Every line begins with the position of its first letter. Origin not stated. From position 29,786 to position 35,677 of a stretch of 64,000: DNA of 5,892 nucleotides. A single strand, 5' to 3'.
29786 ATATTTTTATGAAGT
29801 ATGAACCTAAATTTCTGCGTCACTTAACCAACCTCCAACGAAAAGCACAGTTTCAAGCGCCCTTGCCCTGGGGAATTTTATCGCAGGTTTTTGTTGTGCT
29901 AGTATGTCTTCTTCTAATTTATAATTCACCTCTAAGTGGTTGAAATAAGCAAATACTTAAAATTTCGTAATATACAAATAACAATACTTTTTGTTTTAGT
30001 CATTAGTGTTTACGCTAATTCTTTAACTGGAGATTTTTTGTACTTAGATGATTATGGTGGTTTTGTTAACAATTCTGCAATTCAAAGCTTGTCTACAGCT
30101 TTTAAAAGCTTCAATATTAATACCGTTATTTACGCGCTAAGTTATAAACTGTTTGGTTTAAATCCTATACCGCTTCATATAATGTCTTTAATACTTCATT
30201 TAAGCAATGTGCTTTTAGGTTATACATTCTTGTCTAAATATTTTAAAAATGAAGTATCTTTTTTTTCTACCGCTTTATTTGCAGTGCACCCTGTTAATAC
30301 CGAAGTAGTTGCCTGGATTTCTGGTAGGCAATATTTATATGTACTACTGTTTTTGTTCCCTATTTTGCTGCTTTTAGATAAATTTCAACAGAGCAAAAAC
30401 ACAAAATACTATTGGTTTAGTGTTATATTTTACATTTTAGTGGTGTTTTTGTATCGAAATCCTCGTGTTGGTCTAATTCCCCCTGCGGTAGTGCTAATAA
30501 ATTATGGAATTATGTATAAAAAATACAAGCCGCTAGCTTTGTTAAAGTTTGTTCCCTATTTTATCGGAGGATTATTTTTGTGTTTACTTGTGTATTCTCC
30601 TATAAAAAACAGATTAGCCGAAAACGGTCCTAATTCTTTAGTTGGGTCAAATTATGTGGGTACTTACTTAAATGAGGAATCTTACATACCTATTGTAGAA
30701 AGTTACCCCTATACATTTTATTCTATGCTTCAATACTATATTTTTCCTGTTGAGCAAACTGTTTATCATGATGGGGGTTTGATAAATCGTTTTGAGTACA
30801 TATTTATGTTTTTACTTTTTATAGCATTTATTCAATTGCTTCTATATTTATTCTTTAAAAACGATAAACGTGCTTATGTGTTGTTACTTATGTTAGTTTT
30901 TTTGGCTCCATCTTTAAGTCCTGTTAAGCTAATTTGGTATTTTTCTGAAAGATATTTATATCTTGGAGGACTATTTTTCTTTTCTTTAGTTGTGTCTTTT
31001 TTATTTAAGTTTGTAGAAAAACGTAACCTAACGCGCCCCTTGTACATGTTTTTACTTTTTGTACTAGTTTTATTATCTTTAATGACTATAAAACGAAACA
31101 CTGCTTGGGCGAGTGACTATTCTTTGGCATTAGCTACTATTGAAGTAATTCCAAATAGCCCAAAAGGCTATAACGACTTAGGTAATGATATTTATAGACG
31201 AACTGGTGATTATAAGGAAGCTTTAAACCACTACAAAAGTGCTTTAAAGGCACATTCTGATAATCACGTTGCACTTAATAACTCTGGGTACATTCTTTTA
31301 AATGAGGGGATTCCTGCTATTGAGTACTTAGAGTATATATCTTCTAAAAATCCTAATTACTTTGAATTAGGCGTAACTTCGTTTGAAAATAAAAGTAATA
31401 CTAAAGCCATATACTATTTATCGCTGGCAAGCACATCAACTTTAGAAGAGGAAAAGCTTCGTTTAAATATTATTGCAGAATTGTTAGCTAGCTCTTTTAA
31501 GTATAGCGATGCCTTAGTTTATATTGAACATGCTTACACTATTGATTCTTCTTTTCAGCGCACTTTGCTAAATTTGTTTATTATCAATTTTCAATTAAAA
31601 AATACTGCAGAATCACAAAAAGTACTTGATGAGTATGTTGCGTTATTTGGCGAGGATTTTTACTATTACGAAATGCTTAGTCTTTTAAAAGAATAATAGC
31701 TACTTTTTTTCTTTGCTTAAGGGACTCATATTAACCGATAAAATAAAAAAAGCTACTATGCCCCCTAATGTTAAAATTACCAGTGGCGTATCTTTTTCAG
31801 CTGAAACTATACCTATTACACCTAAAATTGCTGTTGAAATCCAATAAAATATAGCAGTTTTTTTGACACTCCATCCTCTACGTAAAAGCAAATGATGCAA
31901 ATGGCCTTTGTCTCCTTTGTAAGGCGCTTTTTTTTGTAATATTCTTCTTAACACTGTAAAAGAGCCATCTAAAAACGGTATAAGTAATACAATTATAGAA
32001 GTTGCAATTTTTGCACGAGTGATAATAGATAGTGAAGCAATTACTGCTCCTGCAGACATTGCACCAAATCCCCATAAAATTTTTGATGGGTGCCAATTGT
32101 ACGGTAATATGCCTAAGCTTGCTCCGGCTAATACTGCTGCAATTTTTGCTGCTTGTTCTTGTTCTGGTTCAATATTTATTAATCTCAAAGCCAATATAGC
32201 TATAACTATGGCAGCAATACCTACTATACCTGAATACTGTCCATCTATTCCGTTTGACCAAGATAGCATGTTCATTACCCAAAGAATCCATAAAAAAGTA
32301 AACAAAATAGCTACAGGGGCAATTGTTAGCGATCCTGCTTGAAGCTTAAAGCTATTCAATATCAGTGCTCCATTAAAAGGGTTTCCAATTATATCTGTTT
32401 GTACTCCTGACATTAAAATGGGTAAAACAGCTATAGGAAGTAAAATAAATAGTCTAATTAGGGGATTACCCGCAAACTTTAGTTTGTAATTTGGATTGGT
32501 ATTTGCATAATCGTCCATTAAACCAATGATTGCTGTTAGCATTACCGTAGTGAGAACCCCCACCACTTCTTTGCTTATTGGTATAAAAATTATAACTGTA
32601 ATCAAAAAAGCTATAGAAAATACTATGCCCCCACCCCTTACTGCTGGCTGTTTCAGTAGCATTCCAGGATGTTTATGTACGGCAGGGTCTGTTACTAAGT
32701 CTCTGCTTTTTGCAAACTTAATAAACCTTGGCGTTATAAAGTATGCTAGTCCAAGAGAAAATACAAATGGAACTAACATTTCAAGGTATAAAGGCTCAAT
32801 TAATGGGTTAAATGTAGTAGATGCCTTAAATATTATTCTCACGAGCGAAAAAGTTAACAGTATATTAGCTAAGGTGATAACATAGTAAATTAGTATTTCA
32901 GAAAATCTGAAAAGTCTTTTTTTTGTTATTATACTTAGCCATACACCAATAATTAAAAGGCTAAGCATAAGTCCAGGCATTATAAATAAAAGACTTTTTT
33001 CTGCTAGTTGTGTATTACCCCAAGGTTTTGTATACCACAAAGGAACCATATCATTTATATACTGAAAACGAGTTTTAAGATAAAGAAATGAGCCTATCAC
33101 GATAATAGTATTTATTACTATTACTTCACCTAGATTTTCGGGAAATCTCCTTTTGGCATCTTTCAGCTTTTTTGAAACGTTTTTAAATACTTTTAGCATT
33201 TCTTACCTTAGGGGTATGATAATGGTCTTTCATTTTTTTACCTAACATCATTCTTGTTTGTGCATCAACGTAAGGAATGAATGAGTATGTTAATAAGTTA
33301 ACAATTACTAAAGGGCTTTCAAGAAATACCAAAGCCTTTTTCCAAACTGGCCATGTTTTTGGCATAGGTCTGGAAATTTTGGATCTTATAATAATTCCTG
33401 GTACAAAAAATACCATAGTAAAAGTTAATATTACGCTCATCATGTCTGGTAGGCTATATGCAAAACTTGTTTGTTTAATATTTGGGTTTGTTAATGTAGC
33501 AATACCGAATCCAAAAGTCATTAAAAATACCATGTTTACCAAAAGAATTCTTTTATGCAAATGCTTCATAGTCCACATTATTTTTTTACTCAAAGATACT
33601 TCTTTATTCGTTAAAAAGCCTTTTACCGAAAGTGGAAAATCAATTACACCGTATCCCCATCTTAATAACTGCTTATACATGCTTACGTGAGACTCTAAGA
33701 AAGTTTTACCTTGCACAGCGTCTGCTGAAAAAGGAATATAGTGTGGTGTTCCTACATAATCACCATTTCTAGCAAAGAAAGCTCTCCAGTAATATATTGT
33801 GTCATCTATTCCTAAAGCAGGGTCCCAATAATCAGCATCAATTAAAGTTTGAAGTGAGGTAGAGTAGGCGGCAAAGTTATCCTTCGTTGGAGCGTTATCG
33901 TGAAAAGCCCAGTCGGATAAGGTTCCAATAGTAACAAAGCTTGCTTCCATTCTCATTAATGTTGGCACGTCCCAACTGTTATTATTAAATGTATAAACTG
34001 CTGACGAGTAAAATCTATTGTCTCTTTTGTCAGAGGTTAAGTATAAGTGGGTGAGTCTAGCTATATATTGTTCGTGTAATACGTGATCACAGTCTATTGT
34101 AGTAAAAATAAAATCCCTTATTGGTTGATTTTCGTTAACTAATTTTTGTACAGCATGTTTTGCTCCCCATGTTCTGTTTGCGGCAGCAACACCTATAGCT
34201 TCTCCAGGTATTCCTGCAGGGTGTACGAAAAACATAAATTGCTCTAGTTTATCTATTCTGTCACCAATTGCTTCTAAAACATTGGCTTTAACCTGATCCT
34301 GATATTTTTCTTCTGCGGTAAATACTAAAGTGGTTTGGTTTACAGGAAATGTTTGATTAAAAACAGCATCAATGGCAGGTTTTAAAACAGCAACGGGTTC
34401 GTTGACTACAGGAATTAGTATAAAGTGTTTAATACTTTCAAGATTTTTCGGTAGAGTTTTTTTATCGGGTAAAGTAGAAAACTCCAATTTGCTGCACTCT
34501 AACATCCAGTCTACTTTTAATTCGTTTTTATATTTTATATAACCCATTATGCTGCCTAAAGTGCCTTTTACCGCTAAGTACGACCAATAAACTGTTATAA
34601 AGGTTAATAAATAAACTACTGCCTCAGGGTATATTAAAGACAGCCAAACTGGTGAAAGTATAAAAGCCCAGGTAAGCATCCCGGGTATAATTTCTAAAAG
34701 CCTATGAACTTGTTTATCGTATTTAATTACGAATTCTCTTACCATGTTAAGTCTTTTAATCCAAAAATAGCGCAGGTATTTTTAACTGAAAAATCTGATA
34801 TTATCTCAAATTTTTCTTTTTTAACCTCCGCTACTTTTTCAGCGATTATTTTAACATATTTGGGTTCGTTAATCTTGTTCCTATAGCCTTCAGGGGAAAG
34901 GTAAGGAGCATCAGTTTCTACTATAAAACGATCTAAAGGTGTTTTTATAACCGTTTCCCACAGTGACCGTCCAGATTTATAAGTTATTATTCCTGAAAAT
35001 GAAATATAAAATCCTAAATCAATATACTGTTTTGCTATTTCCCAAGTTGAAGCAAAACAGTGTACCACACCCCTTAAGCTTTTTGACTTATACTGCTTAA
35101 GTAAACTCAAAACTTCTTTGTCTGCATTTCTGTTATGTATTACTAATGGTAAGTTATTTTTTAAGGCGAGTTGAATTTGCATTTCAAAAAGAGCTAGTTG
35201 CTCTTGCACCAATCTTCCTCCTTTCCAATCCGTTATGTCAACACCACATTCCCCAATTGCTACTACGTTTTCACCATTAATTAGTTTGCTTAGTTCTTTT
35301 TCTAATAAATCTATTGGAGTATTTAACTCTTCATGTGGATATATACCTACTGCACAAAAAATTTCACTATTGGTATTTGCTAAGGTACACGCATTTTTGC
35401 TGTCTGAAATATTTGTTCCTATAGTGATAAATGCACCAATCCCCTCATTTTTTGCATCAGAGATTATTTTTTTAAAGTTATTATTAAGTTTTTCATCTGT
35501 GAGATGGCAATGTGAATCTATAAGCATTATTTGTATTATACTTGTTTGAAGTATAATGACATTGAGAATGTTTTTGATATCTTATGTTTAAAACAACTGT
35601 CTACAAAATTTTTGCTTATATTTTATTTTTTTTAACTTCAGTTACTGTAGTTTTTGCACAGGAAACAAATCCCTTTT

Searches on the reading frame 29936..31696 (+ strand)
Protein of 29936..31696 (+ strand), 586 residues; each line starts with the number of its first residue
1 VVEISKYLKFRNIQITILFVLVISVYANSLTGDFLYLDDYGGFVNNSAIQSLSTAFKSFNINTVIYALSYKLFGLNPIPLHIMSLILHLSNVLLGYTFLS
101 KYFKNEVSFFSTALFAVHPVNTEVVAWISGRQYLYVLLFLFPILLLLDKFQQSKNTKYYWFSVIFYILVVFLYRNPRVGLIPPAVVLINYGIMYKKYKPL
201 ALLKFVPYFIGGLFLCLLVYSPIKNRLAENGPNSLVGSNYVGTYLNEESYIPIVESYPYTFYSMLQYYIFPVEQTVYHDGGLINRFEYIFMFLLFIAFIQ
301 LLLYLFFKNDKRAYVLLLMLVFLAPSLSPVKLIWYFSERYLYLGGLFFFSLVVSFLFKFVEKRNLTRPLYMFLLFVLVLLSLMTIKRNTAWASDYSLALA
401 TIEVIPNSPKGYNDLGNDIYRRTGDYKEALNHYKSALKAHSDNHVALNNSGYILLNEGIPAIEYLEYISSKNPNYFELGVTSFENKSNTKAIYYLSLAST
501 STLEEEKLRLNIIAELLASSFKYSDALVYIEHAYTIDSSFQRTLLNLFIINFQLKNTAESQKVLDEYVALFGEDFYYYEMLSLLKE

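Call 60: search_protein_families(library=pfam, proteins=[window:29936-31696:+], max_evalue=0.00001)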
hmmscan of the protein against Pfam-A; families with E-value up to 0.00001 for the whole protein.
window:29936-31696:+ (586 aa): 2 families
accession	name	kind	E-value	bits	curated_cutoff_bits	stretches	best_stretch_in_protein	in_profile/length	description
PF14559.12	TPR_19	-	2.6e-08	34.5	25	0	520-582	4-66/68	Tetratricopeptide repeat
PF13428.12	TPR_14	-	6.5e-06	26.8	23.5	0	419-448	10-39/44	Tetratricopeptide repeat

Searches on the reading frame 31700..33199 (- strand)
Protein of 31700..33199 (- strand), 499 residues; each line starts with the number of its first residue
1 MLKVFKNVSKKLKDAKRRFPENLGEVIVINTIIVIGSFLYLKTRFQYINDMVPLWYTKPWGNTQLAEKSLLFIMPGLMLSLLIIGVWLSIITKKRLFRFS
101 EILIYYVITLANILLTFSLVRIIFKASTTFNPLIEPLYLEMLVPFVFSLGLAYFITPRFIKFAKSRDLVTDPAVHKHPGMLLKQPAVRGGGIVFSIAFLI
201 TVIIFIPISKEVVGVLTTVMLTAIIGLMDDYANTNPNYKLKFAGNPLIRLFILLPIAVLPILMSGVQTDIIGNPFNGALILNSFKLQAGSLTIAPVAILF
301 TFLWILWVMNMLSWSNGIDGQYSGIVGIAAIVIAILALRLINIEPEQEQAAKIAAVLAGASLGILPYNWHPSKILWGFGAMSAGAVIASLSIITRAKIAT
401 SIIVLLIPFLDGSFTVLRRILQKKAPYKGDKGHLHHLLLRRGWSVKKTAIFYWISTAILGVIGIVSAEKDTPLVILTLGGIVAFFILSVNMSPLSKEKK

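Call 60: search_protein_families(library=pfam, proteins=[window:31700-33199:-], max_evalue=0.00001)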
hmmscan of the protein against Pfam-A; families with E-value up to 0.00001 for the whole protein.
window:31700-33199:- (499 aa): 1 family
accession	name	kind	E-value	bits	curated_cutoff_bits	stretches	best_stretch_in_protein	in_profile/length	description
PF00953.26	Glycos_transf_4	-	1.2e-18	68.1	27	1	213-393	2-158/160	Glycosyl transferase family 4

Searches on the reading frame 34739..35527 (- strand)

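Call 61: search_protein_families(library=pfam, proteins=[window:34739-35527:-], max_evalue=0.00001)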
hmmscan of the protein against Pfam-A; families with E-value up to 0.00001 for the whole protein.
window:34739-35527:- (262 aa): 1 family
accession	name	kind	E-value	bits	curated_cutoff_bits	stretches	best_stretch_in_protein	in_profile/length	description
PF01026.27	TatD_DNase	-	2e-74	250.6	27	1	3-256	1-253/253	TatD related DNase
